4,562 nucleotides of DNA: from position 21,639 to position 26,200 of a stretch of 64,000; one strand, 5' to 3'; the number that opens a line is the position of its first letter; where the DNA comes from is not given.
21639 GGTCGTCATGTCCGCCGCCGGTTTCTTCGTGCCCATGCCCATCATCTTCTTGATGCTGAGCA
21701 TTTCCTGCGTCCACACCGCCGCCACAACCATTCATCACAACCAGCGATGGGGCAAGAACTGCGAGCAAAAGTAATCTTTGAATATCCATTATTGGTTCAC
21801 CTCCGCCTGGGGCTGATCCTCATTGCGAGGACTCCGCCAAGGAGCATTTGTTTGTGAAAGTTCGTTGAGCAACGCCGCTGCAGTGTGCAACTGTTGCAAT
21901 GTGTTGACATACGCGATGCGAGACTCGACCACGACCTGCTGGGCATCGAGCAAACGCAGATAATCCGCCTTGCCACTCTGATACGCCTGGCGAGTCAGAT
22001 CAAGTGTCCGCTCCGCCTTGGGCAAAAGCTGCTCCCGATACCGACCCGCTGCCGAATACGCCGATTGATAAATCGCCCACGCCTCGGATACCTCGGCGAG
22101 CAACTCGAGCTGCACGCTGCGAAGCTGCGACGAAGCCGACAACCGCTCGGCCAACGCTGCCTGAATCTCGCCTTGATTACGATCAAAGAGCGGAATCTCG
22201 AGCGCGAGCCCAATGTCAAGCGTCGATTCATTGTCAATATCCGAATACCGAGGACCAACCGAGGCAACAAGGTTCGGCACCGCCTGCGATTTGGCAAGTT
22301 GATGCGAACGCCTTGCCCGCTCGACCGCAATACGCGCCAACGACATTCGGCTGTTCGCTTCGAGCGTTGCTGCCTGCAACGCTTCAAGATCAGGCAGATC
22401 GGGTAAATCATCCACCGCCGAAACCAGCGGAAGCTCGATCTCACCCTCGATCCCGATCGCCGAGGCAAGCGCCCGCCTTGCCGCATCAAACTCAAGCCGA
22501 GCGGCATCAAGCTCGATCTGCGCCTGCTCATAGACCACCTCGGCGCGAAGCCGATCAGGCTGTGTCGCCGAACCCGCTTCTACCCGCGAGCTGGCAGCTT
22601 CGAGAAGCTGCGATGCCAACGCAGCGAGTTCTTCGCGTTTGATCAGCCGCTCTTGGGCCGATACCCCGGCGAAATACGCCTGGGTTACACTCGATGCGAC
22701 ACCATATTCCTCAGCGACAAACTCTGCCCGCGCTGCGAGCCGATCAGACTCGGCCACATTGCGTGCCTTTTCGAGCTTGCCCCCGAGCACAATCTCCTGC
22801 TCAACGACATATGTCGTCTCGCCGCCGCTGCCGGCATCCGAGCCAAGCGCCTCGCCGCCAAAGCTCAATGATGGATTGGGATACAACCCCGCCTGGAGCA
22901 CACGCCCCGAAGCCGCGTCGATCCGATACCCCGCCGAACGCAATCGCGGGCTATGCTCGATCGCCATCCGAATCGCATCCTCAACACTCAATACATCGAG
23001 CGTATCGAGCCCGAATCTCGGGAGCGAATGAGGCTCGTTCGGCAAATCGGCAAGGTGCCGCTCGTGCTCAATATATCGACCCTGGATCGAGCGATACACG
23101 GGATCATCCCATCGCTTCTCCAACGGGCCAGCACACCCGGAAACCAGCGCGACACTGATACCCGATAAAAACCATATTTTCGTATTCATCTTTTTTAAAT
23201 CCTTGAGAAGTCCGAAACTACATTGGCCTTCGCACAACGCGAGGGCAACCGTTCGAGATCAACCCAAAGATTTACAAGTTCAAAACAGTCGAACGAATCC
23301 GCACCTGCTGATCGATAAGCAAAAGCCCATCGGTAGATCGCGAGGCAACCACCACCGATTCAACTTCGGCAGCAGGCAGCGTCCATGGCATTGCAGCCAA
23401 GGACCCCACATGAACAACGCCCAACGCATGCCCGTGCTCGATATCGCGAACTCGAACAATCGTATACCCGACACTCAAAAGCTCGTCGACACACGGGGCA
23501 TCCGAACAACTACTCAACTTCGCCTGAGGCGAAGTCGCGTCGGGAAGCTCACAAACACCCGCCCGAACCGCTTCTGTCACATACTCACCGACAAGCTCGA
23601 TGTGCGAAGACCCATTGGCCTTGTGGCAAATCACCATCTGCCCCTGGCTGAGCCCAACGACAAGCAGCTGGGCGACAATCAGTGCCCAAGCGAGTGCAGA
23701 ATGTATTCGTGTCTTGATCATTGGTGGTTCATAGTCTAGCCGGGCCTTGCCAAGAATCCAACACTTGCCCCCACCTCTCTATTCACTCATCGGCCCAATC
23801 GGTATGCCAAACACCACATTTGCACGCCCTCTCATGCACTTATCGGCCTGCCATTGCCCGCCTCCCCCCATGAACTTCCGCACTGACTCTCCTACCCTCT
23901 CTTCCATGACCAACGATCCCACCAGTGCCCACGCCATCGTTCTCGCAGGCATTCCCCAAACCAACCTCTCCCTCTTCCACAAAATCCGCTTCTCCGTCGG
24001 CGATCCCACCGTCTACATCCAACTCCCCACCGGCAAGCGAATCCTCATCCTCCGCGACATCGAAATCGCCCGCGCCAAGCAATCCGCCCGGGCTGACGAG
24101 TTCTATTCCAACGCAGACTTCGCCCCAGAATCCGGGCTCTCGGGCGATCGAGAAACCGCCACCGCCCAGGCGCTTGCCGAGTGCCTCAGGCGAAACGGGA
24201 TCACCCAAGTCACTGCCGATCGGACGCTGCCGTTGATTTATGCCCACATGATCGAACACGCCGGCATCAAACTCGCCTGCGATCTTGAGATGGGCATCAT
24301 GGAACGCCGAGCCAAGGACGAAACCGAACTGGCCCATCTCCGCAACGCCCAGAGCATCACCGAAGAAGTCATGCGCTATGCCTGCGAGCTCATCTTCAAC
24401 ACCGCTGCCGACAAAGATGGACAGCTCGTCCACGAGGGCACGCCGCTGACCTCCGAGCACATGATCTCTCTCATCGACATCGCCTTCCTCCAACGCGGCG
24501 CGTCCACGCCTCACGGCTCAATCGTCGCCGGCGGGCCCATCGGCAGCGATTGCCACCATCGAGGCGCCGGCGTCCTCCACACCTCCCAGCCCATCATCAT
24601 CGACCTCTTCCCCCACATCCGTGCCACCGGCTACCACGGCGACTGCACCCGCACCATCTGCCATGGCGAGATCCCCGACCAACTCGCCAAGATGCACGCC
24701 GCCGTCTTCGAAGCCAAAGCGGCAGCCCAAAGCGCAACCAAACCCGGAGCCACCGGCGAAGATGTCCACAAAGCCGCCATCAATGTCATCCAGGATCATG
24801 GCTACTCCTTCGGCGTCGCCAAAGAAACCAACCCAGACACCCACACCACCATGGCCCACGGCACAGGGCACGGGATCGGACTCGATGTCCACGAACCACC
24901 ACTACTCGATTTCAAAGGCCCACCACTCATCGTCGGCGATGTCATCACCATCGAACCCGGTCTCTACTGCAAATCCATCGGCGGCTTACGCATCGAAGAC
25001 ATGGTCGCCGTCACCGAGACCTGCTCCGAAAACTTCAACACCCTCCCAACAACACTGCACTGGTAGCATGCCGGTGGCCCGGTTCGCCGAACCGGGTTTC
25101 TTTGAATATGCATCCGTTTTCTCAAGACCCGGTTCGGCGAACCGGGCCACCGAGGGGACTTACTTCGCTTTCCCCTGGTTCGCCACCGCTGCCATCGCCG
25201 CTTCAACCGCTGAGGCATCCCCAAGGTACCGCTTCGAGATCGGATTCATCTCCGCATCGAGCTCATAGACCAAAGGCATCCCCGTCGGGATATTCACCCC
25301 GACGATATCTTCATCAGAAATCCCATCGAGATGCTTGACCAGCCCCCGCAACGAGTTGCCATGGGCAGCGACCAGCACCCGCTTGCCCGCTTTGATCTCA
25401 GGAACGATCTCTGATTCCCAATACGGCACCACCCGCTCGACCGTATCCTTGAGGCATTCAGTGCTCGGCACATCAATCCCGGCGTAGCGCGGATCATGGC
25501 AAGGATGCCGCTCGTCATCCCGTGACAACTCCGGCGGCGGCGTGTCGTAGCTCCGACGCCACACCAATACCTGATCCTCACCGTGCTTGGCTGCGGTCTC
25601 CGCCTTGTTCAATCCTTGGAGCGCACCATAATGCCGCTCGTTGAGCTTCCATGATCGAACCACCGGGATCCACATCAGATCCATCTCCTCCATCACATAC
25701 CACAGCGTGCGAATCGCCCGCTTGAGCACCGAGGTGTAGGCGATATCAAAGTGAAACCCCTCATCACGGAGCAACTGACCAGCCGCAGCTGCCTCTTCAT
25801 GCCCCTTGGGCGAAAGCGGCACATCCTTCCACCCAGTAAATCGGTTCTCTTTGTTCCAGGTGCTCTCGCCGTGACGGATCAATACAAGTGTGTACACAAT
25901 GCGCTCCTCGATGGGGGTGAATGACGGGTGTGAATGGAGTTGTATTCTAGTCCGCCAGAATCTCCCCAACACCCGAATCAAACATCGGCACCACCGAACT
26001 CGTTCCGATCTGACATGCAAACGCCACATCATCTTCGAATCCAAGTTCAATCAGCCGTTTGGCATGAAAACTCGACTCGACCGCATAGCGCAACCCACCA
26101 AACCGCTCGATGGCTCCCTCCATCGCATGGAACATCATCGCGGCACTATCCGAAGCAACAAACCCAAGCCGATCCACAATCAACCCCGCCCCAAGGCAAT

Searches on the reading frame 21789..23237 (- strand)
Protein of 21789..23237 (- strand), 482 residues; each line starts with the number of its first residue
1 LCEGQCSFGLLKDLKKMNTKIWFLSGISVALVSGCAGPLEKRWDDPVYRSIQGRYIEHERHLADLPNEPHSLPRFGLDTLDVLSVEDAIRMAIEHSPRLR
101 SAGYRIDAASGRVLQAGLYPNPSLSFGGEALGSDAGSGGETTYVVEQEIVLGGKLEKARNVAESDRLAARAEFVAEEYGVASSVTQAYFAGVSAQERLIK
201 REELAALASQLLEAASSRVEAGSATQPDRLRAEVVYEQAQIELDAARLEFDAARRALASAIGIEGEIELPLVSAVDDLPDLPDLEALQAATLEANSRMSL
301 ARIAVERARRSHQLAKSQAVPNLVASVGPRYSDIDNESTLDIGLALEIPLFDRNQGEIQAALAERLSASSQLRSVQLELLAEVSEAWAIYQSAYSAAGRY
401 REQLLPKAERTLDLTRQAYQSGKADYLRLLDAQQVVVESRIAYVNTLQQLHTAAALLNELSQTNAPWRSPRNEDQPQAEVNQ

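Call 18: search_protein_families(library=pfam, proteins=[window:21789-23237:-], max_evalue=0.001)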
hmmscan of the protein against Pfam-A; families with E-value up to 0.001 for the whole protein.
window:21789-23237:- (482 aa): 1 family
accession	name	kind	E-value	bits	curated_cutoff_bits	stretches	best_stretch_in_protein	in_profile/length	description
PF02321.23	OEP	-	1.2e-48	165.9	22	2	284-460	1-185/187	Outer membrane efflux protein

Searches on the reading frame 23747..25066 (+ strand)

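Call 53: search_protein_families(library=pfam, proteins=[window:23747-25066:+], max_evalue=0.00001)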
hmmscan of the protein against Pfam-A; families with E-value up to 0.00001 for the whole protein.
window:23747-25066:+ (439 aa): 1 family
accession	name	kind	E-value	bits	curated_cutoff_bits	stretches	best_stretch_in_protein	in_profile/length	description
PF00557.29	Peptidase_M24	-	7.9e-43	147.1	23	1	197-424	2-208/208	Metallopeptidase family M24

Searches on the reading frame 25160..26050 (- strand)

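Call 53: search_protein_families(library=pfam, proteins=[window:25160-26050:-], max_evalue=0.00001)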
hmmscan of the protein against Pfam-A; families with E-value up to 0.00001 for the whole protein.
window:25160-26050:- (296 aa): 1 family
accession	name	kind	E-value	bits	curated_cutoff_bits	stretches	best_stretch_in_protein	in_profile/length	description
PF00300.27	His_Phos_1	-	1.1e-35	123.5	21.7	1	55-255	1-172/194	Histidine phosphatase superfamily (branch 1)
